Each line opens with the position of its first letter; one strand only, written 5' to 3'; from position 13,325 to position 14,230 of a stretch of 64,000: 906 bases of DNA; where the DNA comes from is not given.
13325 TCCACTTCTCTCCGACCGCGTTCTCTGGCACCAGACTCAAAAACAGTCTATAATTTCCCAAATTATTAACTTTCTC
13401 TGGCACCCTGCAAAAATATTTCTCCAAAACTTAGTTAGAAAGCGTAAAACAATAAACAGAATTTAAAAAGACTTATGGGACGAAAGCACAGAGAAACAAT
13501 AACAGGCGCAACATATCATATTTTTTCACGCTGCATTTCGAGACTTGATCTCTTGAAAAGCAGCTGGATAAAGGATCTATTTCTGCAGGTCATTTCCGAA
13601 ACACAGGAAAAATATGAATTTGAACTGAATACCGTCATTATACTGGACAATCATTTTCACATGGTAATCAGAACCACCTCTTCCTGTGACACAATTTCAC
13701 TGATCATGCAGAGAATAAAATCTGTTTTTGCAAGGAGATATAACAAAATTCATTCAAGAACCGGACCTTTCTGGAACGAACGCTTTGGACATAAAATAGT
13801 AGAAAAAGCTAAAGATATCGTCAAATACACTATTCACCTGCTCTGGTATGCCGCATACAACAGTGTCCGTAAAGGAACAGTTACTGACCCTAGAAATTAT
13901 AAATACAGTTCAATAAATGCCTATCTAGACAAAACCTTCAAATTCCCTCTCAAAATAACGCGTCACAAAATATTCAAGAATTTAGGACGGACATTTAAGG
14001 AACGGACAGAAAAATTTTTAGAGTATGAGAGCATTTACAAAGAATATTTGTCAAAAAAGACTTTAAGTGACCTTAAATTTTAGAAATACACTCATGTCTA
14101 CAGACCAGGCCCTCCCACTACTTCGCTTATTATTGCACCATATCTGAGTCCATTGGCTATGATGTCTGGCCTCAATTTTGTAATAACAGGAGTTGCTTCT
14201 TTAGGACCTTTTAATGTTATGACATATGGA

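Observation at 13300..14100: IS200-like HuH transposase of the RAYT type preceded by a triple direct repeat, with no obvious classical REP hairpins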

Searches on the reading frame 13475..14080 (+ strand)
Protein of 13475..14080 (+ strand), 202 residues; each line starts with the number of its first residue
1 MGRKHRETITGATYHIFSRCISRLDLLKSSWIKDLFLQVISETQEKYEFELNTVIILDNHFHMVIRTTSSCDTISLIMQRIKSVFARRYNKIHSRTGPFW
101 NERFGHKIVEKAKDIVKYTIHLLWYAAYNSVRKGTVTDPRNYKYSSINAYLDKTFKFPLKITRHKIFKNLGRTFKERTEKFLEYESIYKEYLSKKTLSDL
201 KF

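Call 3: search_protein_families(library=pfam, proteins=[window:13475-14080:+], max_evalue=0.01)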
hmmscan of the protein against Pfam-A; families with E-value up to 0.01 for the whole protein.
window:13475-14080:+ (202 aa): 1 family
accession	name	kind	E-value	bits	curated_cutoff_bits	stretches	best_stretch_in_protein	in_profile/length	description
PF01797.21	Y1_Tnp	-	7.7e-13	49.1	23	1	10-116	3-114/121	Transposase IS200 like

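Call 4: search_protein_families(library=ncbifam, proteins=[window:13475-14080:+], max_evalue=0.1)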
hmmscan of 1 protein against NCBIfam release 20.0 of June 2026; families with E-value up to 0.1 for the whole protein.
window:13475-14080:+ (202 aa): 3 families
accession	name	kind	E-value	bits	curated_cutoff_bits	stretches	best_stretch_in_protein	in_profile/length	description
NF047646.1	REP_Tyr_transpos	equivalog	6.9e-22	77.9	80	1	4-145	2-146/146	REP-associated tyrosine transposase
NF033573.1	transpos_IS200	equivalog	7.2e-08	32.7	55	1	3-102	2-105/126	IS200/IS605 family transposase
NF007742.0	PRK10422.1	equivalog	0.068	12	467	1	56-153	83-178/352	lipopolysaccharide core heptosyltransferase RfaQ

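Call 9: find_homologous_proteins(query=window:13475-14080:+, max_evalue=0.001)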
Query window:13475-14080:+ (202 aa): 129 proteins with E <= 0.001 among 171 candidates; the best 120 are listed.
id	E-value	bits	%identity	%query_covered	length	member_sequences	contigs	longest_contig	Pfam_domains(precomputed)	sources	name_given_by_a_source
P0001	1.1e-129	448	100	100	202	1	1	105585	PF01797.22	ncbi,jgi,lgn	-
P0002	1.0e-78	282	68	95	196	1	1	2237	PF01797.22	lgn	-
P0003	5.3e-78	279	63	95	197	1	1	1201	PF01797.22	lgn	-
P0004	6.9e-77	276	67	95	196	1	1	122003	PF01797.22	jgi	-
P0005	2.5e-75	271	63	95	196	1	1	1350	PF01797.22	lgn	-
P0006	8.6e-75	269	64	96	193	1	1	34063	PF01797.22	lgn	-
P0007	2.1e-73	264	64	96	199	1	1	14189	PF01797.22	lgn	-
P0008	1.8e-71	258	62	97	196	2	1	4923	PF01797.22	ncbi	-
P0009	1.7e-70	255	62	93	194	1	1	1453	PF01797.22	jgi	jgi:REP element-mobilizing transposase RayT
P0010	2.0e-70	255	63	94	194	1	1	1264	PF01797.22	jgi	jgi:putative transposase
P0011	4.8e-70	253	61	94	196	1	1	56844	PF01797.22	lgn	-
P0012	3.1e-69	251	62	93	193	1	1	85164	PF01797.22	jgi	-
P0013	6.2e-69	250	62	95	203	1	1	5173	PF01797.22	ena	-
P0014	1.3e-68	249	60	95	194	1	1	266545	PF01797.22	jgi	-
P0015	6.6e-68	246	59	95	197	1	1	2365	PF01797.22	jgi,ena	-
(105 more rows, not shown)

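Call 10: find_encoding_contigs(protein=P0001, flank=10000, max_places=3)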
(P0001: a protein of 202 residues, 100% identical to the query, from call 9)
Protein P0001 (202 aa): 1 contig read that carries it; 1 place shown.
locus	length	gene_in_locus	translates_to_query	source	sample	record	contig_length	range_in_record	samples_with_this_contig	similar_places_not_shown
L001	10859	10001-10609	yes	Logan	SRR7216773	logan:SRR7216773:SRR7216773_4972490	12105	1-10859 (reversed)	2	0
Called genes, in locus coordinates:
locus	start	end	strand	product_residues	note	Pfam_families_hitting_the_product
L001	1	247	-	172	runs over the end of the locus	PF01899:MNHE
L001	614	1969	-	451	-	PF00072:Response_reg, PF00989:PAS (faint), PF08448:PAS_4 (faint), PF13426:PAS_9, PF13487:HD_5, PF01966:HD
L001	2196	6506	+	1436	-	PF01869:BcrAD_BadFG, PF09989:DUF2229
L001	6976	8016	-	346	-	PF04773:FecR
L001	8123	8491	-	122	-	PF02142:MGS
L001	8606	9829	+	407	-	PF00890:FAD_binding_2 (weak), PF01134:GIDA (faint), PF01266:DAO (faint), PF01946:Thi4 (weak), PF03486:HI0933_like, PF07992:Pyr_redox_2, PF13738:Pyr_redox_3, PF22780:HI0933_like_1st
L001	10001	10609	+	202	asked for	PF01797:Y1_Tnp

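Call 11: find_encoding_contigs(protein=P0004, flank=10000, max_places=3)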
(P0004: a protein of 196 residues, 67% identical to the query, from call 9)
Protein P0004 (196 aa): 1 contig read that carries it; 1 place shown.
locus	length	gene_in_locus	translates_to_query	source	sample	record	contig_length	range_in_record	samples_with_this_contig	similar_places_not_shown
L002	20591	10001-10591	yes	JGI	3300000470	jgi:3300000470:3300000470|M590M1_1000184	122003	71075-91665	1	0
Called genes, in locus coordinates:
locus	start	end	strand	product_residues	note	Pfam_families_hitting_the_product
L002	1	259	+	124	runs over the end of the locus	PF00072:Response_reg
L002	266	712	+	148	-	PF13302:Acetyltransf_3 (weak), PF00583:Acetyltransf_1, PF13673:Acetyltransf_10, PF13508:Acetyltransf_7, PF08445:FR47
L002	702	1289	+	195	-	PF03193:RsgA_GTPase (faint), PF00009:GTP_EFTU (faint), PF01926:MMR_HSR1, PF02421:FeoB_N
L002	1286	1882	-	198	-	-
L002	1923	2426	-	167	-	-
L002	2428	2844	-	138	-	PF02050:FliJ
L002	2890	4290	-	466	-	PF02874:ATP-synt_ab_N, PF00006:ATP-synt_ab, PF18269:T3SS_ATPase_C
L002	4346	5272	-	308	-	PF02108:FliH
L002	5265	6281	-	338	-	PF03448:MgtE_N (faint), PF14842:FliG_N, PF14841:FliG_M, PF14842:FliG_N, PF01706:FliG_C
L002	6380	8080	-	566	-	PF01514:YscJ_FliF, PF08345:YscJ_FliF_C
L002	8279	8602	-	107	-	PF02049:FliE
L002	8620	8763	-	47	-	-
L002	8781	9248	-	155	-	PF00460:Flg_bb_rod (weak), PF06429:Flg_bbr_C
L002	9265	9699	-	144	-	-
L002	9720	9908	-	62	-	-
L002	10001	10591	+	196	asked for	PF01797:Y1_Tnp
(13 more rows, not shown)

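Call 12: find_encoding_contigs(protein=P0014, flank=10000, max_places=3)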
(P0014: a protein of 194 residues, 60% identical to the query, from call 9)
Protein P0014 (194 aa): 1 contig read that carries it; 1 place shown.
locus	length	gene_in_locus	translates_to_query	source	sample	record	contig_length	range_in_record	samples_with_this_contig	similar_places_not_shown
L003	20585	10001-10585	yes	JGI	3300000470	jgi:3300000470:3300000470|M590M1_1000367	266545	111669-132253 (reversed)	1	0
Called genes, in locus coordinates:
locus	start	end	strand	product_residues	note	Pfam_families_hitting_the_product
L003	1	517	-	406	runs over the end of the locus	PF00111:Fer2, PF00970:FAD_binding_6, PF00175:NAD_binding_1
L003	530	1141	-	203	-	PF02508:Rnf-Nqr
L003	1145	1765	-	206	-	PF02508:Rnf-Nqr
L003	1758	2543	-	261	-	PF04205:FMN_bind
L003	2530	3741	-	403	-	PF03116:NQR2_RnfD_RnfE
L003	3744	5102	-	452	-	PF05896:NQRA_N, PF24836:NQRA_2nd, PF11973:NQRA_SLBB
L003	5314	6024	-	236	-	PF00117:GATase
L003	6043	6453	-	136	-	PF00581:Rhodanese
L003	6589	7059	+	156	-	PF12801:Fer4_5 (faint)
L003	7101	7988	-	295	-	-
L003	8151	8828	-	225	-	-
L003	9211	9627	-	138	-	-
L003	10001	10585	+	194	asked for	PF01797:Y1_Tnp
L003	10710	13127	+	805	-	PF00488:MutS_V, PF20297:MSSS (weak), PF01713:Smr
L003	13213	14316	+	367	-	PF13353:Fer4_12 (weak), PF04055:Radical_SAM, PF19288:CofH_C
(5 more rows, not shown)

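Call 18: find_related_loci(query=A1, collection=genome_contigs, flank=10000)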
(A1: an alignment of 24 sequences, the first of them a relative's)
Query A1 (202 aa) in genome_contigs; peptide patterns used: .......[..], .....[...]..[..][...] (x = any residue, [..] = any of these).
326 stretches matched a pattern; 296 encode a relative of the query (tblastn E <= 1e-3); the best 80 are kept; 80 distinct loci.
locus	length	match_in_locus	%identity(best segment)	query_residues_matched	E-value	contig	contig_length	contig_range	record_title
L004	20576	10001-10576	57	1-192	2e-69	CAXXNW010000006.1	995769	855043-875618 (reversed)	MAG: Bacteroidales bacterium isolate e4d1c670-f166-4d5b-b7a9-33c3b2120191 genome assembly, contig: contig_6, whole genom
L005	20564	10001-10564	56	1-188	8e-68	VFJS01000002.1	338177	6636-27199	MAG: Spirochaetia bacterium isolate Bin_56_1 c_000000736779, whole genome shotgun sequence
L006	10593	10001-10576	59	1-192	1e-67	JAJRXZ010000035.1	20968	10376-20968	MAG: Spirochaetes bacterium isolate Dive96_bin3.202 k141_1922887, whole genome shotgun sequence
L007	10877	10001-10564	56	1-188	3e-67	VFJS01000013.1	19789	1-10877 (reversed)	MAG: Spirochaetia bacterium isolate Bin_56_1 c_000002608506, whole genome shotgun sequence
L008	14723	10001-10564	52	1-188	7e-63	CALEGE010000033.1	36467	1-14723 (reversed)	MAG TPA_asm: uncultured Spirochaetia bacterium isolate SRR1562008_bin.80_CONCOCT_v1.1_MAG genome assembly, contig: ERZ72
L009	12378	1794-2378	52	1-195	1e-61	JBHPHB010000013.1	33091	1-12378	Spirochaetota bacterium isolate SAG AM-311-O03 NODE_13_length_33091_cov_30.798250, whole genome shotgun sequence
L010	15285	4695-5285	49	1-197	3e-60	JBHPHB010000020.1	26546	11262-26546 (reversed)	Spirochaetota bacterium isolate SAG AM-311-O03 NODE_20_length_26546_cov_27.001548, whole genome shotgun sequence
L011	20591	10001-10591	50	1-197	1e-59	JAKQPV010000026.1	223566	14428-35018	MAG: Spirochaetota bacterium isolate USMO_maxbin.118 k141_557430, whole genome shotgun sequence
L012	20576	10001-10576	53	1-192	4e-59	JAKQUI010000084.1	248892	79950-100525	MAG: Spirochaetota bacterium isolate USST_maxbin.066 k141_135129, whole genome shotgun sequence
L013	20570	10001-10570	51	1-190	6e-59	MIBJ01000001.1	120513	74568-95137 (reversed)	MAG: Spirochaetes bacterium RBG_16_49_21 RBG_16_scaffold_103, whole genome shotgun sequence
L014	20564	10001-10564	54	1-188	1e-58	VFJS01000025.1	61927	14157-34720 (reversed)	MAG: Spirochaetia bacterium isolate Bin_56_1 c_000003104475, whole genome shotgun sequence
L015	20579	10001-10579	50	1-193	2e-58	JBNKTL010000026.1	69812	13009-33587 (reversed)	MAG: Spirochaetota bacterium isolate A2.bin.24.permissive NODE_26_length_69812_cov_7.397333, whole genome shotgun sequen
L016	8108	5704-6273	49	1-190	1e-58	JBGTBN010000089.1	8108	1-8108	MAG: Spirochaetota bacterium isolate JTS-AC98 k141_2401231, whole genome shotgun sequence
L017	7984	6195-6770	51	1-192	1e-58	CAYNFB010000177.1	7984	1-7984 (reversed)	MAG TPA_asm: uncultured Leptospirales bacterium isolate binchicken_co42_9 genome assembly, contig: NODE_16211_length_798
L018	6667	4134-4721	46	1-196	2e-58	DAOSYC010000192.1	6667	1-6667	MAG TPA_asm: Spirochaetota bacterium isolate AMR_MDS_2095 NODE_7508_length_6667_cov_7.455233, whole genome shotgun seque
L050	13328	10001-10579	47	1-193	1e-55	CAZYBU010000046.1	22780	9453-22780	MAG TPA_asm: uncultured Leptospirales bacterium isolate SRP141376_co5_362 genome assembly, contig: NODE_5405_length_2278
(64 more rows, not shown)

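Call 35: search_solved_structures(query=A1, max_evalue=1, show_alignments=3)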
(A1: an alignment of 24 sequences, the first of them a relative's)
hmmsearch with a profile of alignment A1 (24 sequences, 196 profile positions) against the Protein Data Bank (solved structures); distinct sequences matched with E-value up to 1: 8.
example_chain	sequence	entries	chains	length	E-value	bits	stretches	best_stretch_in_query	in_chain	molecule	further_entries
4er8_A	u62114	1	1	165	7.7e-06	28.8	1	1-148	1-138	TnpArep for protein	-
2xo6_A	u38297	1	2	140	0.0015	21.3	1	5-113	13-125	TRANSPOSASE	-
2xm3_A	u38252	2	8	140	0.0016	21.2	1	5-113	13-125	TRANSPOSASE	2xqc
2xma_A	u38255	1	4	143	0.0017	21.1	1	5-113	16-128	TRANSPOSASE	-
2f4f_A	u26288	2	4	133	0.039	16.7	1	5-69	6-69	Transposase, putative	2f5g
2kel_A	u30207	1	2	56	0.18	14.5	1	138-183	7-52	Uncharacterized protein 56B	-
2ec2_A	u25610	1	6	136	0.35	13.6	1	7-86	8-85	136aa long hypothetical transposase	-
6euf_A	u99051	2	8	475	0.64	12.7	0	68-157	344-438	Beta-glucanase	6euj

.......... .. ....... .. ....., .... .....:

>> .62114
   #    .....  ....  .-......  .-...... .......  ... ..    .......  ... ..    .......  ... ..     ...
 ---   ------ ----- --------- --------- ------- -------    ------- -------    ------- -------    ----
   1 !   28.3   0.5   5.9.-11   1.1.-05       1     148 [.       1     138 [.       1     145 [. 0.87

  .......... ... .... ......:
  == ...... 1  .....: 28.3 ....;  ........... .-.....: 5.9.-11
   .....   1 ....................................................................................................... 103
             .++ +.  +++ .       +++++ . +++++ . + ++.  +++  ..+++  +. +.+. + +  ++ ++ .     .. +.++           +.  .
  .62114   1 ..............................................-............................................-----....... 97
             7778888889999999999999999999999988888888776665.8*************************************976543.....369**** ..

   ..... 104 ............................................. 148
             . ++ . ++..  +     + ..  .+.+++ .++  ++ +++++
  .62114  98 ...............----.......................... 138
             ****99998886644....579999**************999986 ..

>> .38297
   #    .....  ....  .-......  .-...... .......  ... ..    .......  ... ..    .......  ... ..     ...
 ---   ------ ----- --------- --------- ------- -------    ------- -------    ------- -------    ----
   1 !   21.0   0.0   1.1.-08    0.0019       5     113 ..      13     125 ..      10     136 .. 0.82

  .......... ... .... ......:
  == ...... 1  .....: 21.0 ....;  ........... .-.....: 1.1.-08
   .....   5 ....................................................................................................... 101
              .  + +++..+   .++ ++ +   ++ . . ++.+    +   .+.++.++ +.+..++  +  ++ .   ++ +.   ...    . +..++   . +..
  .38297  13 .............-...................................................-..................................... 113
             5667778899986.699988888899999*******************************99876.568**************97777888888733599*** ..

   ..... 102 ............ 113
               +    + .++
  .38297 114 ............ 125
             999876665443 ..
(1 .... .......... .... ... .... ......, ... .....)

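Call 65: predict_structure(alignment_id=A1)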
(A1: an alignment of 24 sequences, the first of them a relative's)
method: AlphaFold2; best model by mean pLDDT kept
length: 202 residues; sequences in the alignment: 24
mean_pLDDT: 92.8   pTM: 0.88
mean pLDDT of the five models: 92.8, 92.5, 92.6, 92.5, 91.9
residues with pLDDT >= 90: 173; 70-90: 19; 50-70: 7; < 50: 3
segments of 3 or more residues with pLDDT < 50: none
pLDDT, mean of each block of 10 residues (from residue 1): 75 95 96 98 96 98 93 92 98 95 90 95 96 95 98 97 97 98 94 70 40
secondary structure, 60 per line:
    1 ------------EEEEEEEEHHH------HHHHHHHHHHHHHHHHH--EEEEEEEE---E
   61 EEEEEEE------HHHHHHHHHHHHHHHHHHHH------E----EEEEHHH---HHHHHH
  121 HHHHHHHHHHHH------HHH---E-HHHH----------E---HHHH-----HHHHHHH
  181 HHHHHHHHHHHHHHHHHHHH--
elements in order: E13-20 H30-46 E49-56 E60-67 H74-93 E105-108 H115-132 H147-150 H165-168 H174-200

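Call 68: fold_search(model_id=the predicted structure, library=pdb)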
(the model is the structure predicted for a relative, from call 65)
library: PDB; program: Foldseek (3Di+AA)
matches with E <= 10: 1217; with E <= 0.001: 31
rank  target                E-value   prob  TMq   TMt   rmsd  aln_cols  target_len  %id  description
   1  4er8_A                3.0e-09  1.00  0.61  0.73   6.2       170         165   19  Structure of the REP associates tyrosine transposase bound to a REP hairpin (released 2012-08-15)
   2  2xqc_D                6.2e-07  1.00  0.45  0.67   7.2       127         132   19  DEINOCOCCUS RADIODURANS ISDRA2 TRANSPOSASE COMPLEXED WITH LEFT END RECOGNITION AND CLEAVAGE SITE AND ZN (released 2010-10-13)
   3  2xma_B                7.0e-07  1.00  0.46  0.66   6.4       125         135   19  DEINOCOCCUS RADIODURANS ISDRA2 TRANSPOSASE RIGHT END DNA COMPLEX (released 2010-10-13)
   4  2xo6_D                7.0e-07  1.00  0.45  0.68   7.4       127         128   18  DEINOCOCCUS RADIODURANS ISDRA2 TRANSPOSASE Y132F MUTANT COMPLEXED WITH LEFT END RECOGNITION AND CLEAVAGE SITE (released 2010-10-13)
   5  2xma_E                8.8e-07  1.00  0.45  0.63   9.4       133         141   18  DEINOCOCCUS RADIODURANS ISDRA2 TRANSPOSASE RIGHT END DNA COMPLEX (released 2010-10-13)
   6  2xm3_A                9.3e-07  1.00  0.45  0.69   7.8       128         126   16  Deinococcus radiodurans ISDra2 Transposase Left end DNA complex (released 2010-10-13)
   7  2xm3_C                9.9e-07  1.00  0.45  0.68   6.1       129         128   19  Deinococcus radiodurans ISDra2 Transposase Left end DNA complex (released 2010-10-13)
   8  2xo6_A                9.9e-07  1.00  0.45  0.66   7.9       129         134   18  DEINOCOCCUS RADIODURANS ISDRA2 TRANSPOSASE Y132F MUTANT COMPLEXED WITH LEFT END RECOGNITION AND CLEAVAGE SITE (released 2010-10-13)
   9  2xma_A                1.2e-06  1.00  0.45  0.64   9.3       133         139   18  DEINOCOCCUS RADIODURANS ISDRA2 TRANSPOSASE RIGHT END DNA COMPLEX (released 2010-10-13)
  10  2vjv_A                1.2e-06  1.00  0.45  0.70   6.5       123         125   16  Crystal structure of the IS608 transposase in complex with left end 26-mer DNA hairpin and a 6-mer DNA representing th (released 2008-02-19)
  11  2xm3_B                1.8e-06  1.00  0.45  0.68   5.1       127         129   18  Deinococcus radiodurans ISDra2 Transposase Left end DNA complex (released 2010-10-13)
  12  2xm3_D                1.9e-06  1.00  0.45  0.68   3.9       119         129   18  Deinococcus radiodurans ISDra2 Transposase Left end DNA complex (released 2010-10-13)
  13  2a6m_A                2.5e-06  1.00  0.45  0.68   7.9       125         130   15  Crystal Structure of the ISHp608 Transposase (released 2005-10-25)
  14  2a6m_B                3.1e-06  1.00  0.45  0.59   8.7       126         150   13  Crystal Structure of the ISHp608 Transposase (released 2005-10-25)
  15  2vju_A                3.7e-06  1.00  0.46  0.70   6.9       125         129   15  Crystal structure of the IS608 transposase in complex with the complete Right end 35-mer DNA and manganese (released 2008-02-19)
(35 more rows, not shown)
